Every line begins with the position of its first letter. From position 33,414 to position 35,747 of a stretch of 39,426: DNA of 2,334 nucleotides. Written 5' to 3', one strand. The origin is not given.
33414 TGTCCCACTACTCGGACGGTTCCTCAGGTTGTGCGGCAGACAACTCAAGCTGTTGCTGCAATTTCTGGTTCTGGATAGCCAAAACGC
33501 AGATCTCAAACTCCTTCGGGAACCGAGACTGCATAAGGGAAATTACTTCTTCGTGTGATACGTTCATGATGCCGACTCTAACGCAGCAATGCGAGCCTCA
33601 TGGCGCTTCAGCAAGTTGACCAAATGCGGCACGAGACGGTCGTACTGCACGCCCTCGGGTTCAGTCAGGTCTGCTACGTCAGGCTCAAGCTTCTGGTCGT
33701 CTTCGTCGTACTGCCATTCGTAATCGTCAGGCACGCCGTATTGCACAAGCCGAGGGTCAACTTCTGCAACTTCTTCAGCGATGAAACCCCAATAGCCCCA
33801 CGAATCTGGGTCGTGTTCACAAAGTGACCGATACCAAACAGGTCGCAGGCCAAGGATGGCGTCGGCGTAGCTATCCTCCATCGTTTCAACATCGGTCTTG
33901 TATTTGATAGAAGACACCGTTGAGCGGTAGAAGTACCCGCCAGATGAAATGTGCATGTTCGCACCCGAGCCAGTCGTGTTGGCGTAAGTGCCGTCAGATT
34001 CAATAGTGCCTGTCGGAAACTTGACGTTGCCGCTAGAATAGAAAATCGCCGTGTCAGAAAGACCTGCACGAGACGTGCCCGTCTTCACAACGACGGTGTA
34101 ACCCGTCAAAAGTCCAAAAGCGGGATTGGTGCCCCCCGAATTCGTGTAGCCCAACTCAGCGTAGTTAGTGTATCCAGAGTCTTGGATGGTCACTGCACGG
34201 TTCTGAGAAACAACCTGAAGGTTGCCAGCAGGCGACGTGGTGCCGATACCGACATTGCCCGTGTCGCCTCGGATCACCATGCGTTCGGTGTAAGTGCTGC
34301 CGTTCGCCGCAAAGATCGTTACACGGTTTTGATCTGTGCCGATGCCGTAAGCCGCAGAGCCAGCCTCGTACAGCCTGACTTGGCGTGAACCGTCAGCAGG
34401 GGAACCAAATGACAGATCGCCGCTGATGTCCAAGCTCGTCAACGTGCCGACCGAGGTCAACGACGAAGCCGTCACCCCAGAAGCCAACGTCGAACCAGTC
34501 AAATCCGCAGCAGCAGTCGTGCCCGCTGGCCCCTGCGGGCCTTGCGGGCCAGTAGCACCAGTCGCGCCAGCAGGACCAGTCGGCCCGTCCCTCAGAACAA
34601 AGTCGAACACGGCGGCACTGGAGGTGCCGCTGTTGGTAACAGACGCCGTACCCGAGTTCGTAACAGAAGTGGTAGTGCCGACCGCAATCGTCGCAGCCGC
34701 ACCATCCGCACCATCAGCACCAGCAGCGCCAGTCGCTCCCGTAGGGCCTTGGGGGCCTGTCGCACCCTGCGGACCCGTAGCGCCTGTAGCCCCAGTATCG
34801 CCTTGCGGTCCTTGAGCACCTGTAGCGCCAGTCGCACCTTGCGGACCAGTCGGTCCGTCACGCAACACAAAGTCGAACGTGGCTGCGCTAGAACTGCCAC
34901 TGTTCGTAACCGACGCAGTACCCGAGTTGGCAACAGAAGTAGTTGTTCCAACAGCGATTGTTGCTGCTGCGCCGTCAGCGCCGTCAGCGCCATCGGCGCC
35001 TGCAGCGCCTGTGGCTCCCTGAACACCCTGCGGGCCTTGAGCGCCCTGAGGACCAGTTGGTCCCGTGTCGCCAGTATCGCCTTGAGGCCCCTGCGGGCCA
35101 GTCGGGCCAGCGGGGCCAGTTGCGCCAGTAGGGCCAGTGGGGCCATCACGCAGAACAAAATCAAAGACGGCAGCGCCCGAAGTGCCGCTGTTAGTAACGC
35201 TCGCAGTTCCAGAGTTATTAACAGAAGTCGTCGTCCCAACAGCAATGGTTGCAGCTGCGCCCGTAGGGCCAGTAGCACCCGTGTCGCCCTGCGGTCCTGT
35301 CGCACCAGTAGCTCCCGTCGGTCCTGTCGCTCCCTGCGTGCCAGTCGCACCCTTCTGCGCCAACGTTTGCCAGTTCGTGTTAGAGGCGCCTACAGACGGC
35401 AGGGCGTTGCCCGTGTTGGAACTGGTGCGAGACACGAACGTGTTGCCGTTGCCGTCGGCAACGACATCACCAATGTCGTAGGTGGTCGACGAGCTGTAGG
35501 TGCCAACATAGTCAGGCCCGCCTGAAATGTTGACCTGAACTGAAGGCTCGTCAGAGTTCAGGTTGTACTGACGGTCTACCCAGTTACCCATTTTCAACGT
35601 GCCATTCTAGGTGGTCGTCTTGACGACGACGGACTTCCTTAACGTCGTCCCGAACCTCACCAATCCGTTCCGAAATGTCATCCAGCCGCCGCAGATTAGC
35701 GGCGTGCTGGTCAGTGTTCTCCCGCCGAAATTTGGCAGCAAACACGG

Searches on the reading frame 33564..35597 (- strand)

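Call 31: search_protein_families(library=pfam, proteins=[window:33564-35597:-], max_evalue=0.01)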
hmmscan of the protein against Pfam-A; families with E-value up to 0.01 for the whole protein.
window:33564-35597:- (677 aa): 2 families
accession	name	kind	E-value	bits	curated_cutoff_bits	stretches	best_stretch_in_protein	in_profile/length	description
PF01391.23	Collagen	-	4.5e-25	87.6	27.2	4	152-210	1-59/60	Collagen triple helix repeat (20 copies)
PF13884.11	Peptidase_S74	-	2.2e-05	25.1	22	1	562-618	1-57/58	Chaperone of endosialidase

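Call 32: search_protein_families(library=phrogs, proteins=[window:33564-35597:-], max_evalue=0.00001)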
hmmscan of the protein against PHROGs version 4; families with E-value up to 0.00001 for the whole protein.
window:33564-35597:- (677 aa): 38 families (the best 25 are shown)
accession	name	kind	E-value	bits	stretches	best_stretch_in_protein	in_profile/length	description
phrog_5073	-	tail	4.4e-45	155.7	2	27-228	211-382/519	tail fiber protein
phrog_819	-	tail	1.8e-44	153.2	2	152-399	535-755/1024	tail protein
phrog_6320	-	tail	1.7e-41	143.8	2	82-220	94-220/745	tail fiber protein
phrog_8745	-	tail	1.2e-33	116.6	2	247-631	1403-1764/1803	tail fiber protein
phrog_10972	-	tail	2.3e-29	104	2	247-308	171-232/343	tail fiber protein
phrog_3299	-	unknown function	9.8e-29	100.5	1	540-675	1249-1378/1385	-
phrog_18350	-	tail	6.5e-28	99.1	3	185-285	99-197/253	tail fiber protein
phrog_37852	-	unknown function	1.6e-25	90.6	1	540-674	261-389/397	-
phrog_366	-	tail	4.7e-24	86.7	2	151-222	329-399/474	tail fiber protein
phrog_1806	-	tail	3.8e-19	70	2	249-382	107-235/276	collagen like minor tail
phrog_22681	-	DNA, RNA and nucleotide metabolism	1.4e-16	61.8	0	336-374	109-150/157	DNA polymerase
phrog_17587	-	tail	1.5e-15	57.7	1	130-209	329-414/641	tail fiber protein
phrog_38766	-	head and packaging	3.9e-15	56.4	1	134-200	111-172/478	virion structural protein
phrog_3904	-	tail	1.1e-14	54.8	2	179-360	675-884/1086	tail fiber protein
phrog_34916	-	tail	3.4e-14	54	1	137-205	17-86/124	tail fiber protein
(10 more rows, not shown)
